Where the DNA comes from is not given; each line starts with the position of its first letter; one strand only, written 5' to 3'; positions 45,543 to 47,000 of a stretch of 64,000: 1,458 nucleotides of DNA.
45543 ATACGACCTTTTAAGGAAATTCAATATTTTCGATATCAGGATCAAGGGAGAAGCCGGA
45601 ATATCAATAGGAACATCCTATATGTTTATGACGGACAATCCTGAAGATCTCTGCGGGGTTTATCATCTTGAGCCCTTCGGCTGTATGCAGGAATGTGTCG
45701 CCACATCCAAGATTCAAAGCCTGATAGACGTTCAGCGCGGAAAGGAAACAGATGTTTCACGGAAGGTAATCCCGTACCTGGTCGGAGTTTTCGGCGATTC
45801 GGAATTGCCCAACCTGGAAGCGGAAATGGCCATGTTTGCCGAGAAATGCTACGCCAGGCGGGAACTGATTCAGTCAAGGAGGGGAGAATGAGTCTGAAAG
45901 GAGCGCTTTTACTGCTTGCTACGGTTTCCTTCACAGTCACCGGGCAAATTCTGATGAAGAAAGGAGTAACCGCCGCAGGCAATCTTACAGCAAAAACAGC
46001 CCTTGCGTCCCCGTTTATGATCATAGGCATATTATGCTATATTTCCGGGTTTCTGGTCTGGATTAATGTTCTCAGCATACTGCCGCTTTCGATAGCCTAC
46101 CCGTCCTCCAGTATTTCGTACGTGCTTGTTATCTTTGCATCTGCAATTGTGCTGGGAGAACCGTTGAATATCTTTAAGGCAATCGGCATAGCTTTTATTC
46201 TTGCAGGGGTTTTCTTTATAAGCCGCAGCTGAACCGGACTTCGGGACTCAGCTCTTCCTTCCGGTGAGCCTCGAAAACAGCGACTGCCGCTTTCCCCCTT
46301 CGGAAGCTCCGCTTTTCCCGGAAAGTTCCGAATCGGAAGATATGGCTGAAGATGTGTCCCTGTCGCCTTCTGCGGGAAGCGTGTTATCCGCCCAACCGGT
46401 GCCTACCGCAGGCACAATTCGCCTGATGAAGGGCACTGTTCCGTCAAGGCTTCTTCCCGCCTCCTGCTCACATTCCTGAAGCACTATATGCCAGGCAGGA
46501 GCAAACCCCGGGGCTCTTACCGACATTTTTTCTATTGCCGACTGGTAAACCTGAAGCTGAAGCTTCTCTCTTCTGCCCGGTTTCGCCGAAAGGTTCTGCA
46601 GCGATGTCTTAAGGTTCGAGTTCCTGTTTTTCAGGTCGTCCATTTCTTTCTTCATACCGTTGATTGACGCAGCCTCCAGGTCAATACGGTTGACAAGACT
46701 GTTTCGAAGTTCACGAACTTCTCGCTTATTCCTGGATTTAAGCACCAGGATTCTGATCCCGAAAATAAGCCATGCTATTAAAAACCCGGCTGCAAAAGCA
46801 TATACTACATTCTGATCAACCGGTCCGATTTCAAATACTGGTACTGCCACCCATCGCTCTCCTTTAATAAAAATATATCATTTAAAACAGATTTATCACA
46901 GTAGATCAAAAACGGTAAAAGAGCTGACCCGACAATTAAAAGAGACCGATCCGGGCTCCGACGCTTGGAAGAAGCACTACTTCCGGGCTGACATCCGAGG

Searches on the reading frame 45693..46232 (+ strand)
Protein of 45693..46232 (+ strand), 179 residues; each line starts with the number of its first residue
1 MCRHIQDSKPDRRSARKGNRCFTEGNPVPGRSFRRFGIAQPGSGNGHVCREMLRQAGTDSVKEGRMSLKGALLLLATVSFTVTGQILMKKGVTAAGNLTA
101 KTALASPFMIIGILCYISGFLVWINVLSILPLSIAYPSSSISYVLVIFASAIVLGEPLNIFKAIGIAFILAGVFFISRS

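Call 10: search_protein_families(library=pfam, proteins=[window:45693-46232:+], max_evalue=0.001)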
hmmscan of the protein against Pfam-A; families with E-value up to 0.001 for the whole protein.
window:45693-46232:+ (179 aa): 2 families
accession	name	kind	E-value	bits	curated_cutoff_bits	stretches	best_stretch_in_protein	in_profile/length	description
PF00892.27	EamA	-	3.4e-08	34.3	28.2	1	101-177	62-134/135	EamA-like transporter family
PF03151.22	TPT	-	2.8e-05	24.1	30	1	71-175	188-289/291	Triose-phosphate Transporter family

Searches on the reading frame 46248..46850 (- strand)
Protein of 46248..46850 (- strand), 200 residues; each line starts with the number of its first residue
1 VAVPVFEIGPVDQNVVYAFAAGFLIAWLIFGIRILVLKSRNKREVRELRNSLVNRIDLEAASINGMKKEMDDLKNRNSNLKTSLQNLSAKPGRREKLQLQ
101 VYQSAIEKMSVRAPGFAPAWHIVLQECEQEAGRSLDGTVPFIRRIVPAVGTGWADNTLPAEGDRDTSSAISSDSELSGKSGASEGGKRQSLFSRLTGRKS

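Call 10: search_protein_families(library=pfam, proteins=[window:46248-46850:-], max_evalue=0.001)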
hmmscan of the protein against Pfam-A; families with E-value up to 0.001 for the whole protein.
window:46248-46850:- (200 aa): 1 family
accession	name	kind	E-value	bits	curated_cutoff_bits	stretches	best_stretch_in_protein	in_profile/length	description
PF06305.16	LapA_dom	-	0.00017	21.9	28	1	17-49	25-57/64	Lipopolysaccharide assembly protein A domain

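Call 11: search_protein_families(library=pfam, proteins=[window:46248-46850:-], max_evalue=10)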
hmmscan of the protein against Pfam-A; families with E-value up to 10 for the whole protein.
window:46248-46850:- (200 aa): 4 families
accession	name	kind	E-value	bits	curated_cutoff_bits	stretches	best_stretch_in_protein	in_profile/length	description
PF06305.16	LapA_dom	-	0.00017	21.9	28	1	17-49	25-57/64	Lipopolysaccharide assembly protein A domain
PF22002.1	MTLN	-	0.077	13.3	27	1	14-43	12-41/56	Mitoregulin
PF25078.1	DUF7801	-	0.11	13.1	33.2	1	59-95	51-87/155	Domain of unknown function (DUF7801)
PF06005.17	ZapB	-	0.42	11.6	31.5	1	61-101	18-53/71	Cell division protein ZapB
